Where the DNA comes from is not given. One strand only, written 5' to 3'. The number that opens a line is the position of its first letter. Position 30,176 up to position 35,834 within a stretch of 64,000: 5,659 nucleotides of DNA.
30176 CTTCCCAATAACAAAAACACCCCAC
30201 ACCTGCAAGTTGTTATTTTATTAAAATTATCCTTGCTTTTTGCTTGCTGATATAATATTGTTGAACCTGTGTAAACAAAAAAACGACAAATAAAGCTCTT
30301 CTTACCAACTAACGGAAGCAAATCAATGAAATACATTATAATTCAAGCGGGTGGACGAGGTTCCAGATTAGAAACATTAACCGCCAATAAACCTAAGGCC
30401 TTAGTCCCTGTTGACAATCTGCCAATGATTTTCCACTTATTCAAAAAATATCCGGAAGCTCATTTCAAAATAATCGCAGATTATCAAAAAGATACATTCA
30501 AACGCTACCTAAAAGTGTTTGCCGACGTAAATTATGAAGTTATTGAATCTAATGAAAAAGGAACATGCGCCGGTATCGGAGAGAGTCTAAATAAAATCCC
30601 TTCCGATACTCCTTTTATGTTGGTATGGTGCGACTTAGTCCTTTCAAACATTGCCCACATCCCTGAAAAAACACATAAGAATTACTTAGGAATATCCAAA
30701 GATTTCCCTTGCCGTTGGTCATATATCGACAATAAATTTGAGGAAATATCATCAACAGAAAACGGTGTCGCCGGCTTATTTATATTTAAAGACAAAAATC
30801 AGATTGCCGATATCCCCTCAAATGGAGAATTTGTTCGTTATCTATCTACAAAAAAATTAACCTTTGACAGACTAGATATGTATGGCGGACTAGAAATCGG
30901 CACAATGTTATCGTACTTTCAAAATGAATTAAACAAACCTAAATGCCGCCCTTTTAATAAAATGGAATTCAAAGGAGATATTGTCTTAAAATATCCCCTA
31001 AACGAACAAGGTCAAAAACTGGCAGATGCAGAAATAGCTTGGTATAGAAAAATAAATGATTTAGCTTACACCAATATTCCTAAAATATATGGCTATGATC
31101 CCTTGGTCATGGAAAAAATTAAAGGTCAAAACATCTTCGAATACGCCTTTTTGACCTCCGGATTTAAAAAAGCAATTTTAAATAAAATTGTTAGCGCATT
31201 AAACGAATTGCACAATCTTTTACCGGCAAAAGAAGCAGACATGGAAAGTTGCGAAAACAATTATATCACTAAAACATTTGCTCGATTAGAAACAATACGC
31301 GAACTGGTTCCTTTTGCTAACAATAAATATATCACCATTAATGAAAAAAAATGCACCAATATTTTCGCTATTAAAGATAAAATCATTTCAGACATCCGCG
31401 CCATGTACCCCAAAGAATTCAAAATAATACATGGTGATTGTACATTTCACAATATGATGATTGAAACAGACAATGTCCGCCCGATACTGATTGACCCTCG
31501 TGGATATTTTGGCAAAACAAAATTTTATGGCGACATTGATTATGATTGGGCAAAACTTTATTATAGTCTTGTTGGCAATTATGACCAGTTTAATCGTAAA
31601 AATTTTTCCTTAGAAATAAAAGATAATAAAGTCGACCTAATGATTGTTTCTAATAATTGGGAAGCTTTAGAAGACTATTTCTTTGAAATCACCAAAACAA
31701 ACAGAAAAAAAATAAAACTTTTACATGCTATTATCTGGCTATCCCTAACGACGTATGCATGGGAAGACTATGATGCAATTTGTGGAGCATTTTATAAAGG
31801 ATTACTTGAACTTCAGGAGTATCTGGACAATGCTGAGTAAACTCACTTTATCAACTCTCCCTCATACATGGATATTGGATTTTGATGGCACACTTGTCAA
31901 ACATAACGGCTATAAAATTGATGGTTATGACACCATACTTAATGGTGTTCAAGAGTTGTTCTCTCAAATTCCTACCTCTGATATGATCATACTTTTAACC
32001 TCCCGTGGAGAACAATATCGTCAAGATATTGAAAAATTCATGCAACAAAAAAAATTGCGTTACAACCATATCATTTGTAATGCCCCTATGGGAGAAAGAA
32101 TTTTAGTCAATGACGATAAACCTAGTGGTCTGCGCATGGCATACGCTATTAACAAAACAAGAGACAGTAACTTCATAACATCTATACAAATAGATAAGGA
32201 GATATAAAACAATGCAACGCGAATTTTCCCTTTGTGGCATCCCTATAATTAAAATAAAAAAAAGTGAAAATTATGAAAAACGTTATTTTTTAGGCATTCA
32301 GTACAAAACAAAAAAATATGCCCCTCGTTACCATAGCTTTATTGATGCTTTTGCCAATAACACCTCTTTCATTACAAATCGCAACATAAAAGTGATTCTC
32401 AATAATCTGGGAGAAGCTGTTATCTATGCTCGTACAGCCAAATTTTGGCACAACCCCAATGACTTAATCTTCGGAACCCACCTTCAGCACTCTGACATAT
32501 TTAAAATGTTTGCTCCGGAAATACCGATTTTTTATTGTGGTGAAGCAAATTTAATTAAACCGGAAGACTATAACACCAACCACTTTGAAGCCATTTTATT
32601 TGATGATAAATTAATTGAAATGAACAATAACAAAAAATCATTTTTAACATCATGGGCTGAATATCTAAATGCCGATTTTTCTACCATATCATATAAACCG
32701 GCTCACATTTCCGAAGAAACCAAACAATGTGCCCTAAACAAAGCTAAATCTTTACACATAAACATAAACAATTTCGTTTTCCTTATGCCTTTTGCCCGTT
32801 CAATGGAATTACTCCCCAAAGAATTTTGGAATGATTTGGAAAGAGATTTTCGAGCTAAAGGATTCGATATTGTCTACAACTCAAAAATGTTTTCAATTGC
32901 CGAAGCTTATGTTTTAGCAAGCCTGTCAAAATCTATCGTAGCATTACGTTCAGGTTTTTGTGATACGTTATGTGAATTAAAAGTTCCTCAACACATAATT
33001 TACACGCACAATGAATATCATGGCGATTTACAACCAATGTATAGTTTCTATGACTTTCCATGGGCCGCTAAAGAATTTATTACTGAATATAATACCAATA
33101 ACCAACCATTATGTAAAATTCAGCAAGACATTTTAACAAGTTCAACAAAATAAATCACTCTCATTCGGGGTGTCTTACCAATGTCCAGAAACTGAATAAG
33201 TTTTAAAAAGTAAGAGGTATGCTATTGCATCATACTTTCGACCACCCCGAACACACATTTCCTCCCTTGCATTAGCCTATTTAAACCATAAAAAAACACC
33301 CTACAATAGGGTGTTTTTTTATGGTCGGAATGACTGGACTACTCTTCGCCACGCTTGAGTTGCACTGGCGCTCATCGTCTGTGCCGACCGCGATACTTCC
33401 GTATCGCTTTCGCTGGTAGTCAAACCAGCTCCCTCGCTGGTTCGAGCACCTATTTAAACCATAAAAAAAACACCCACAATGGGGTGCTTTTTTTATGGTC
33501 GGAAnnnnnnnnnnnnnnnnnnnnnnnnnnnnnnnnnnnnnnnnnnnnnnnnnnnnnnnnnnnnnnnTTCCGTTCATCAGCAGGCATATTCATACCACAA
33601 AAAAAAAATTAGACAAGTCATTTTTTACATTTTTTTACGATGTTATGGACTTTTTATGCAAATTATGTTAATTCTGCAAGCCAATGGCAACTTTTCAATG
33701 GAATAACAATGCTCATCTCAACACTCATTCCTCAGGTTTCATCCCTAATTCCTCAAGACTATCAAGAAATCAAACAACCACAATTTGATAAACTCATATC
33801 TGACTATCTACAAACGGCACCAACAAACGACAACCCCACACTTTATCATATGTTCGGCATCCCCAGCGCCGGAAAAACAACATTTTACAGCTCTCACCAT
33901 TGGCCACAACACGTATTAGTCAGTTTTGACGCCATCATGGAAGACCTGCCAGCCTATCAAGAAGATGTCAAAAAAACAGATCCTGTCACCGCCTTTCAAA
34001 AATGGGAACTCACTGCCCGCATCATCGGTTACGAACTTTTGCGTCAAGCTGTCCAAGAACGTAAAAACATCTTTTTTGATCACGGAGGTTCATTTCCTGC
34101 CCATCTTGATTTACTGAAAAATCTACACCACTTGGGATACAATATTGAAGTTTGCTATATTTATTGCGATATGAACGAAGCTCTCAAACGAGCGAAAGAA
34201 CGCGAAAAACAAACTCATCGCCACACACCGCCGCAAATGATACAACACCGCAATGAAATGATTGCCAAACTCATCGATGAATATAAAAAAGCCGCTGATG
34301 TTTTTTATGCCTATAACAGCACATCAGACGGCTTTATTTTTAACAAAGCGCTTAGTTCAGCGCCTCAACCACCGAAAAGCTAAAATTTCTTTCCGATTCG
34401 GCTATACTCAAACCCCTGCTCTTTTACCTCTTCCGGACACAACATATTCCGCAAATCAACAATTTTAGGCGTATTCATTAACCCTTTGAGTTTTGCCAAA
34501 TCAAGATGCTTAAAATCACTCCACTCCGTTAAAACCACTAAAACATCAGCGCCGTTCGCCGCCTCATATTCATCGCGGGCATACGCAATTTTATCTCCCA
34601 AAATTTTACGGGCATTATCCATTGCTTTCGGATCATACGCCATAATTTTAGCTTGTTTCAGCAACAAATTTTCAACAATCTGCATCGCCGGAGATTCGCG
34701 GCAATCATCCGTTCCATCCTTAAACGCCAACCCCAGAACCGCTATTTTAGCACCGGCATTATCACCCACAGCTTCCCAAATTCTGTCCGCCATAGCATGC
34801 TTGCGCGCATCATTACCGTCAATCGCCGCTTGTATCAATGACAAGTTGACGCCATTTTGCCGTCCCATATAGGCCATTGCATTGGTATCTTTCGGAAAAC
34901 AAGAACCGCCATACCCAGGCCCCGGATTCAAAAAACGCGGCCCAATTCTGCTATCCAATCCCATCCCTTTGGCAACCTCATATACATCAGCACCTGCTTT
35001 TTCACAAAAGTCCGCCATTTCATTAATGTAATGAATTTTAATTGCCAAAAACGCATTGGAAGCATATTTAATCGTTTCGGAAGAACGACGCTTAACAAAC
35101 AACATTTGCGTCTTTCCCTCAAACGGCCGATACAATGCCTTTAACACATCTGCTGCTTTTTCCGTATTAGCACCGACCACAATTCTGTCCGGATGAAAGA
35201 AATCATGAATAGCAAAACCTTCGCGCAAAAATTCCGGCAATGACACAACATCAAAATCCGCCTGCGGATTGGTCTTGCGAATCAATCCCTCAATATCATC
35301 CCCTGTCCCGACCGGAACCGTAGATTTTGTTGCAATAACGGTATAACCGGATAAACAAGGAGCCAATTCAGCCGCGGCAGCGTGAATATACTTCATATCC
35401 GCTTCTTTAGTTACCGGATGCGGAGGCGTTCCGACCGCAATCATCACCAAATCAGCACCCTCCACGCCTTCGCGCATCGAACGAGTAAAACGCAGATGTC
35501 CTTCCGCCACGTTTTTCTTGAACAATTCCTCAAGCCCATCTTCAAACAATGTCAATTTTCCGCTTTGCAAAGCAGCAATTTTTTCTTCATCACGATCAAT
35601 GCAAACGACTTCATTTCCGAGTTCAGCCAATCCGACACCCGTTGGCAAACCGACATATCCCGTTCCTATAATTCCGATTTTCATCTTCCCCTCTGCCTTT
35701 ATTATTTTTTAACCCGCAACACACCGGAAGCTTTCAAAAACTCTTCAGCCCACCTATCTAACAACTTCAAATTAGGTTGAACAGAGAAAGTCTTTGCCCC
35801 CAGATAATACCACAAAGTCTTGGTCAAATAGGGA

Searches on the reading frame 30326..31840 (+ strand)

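Call 13: search_protein_families(library=ncbifam, proteins=[window:30326-31840:+], max_evalue=0.00001)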
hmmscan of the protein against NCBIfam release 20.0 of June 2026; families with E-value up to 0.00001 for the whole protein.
window:30326-31840:+ (504 aa): 5 families
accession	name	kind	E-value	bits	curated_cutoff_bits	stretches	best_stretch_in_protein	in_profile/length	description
TIGR03992.1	Arch_glmU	subfamily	2.3e-12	46.5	292.1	1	4-110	3-115/393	bifunctional sugar-1-phosphate nucleotidylyltransferase/acetyltransferase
NF041313.1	UDPGP_AglF_Halo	equivalog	1.9e-10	40.6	400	1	5-113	4-116/234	UTP--glucose-1-phosphate uridylyltransferase AglF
NF041173.1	Sug_nt_acttase_Thmprot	equivalog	8.4e-10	38.1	600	1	1-134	1-138/405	bifunctional sugar-1-phosphate nucleotidylyltransferase/acetyltransferase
NF052502.1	man1P_GTase_Rv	exception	7.1e-08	31.7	440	1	5-98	4-103/352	mannose-1-phosphate guanylyltransferase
NF045761.1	NAMPUrTaseMurU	equivalog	8e-06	25.9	250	0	1-108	1-112/226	N-acetylmuramate alpha-1-phosphate uridylyltransferase MurU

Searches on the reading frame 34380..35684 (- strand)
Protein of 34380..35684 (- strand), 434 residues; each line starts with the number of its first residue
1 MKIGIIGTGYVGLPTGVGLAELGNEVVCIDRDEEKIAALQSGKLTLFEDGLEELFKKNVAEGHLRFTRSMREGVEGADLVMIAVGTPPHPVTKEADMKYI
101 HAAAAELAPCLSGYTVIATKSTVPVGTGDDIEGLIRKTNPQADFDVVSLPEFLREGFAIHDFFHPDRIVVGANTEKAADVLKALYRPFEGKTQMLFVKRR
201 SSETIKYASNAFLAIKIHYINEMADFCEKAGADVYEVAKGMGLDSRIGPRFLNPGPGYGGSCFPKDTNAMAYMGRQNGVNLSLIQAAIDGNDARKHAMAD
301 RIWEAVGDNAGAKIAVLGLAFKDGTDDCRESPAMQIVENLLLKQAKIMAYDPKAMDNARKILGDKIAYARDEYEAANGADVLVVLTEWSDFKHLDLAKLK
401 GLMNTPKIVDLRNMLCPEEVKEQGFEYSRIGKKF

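Call 13: search_protein_families(library=ncbifam, proteins=[window:34380-35684:-], max_evalue=0.00001)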
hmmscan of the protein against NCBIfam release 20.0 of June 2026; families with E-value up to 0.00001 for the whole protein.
window:34380-35684:- (434 aa): 7 families
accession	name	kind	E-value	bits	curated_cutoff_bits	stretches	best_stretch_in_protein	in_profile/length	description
NF047673.2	TeichurnBiosyTuaD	equivalog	9.7e-144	479.7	700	1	2-432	3-431/439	UDP-glucose 6-dehydrogenase TuaD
TIGR03026.1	NDP-sugDHase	subfamily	9.1e-134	446.3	189.8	1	1-413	1-413/413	nucleotide sugar dehydrogenase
NF041297.1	UDPGDh_AglM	equivalog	2.6e-103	346.2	670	1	1-418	1-420/429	UDP-glucose 6-dehydrogenase AglM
NF008286.0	PRK11064.1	equivalog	7.6e-55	186.2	459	1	2-400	5-408/420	UDP-N-acetyl-D-mannosamine dehydrogenase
NF040825.1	UDPMaNacDH_Arch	equivalog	2.2e-53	181.7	750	1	1-430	1-413/418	UDP-N-acetyl-D-mannosamine dehydrogenase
NF011631.0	PRK15057.1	equivalog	4.9e-45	154.3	757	1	1-356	1-341/388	UDP-glucose 6-dehydrogenase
NF011729.0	PRK15182.1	equivalog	2.4e-15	56.3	592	1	2-414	8-415/425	Vi polysaccharide biosynthesis UDP-N-acetylglucosamine C-6 dehydrogenase TviB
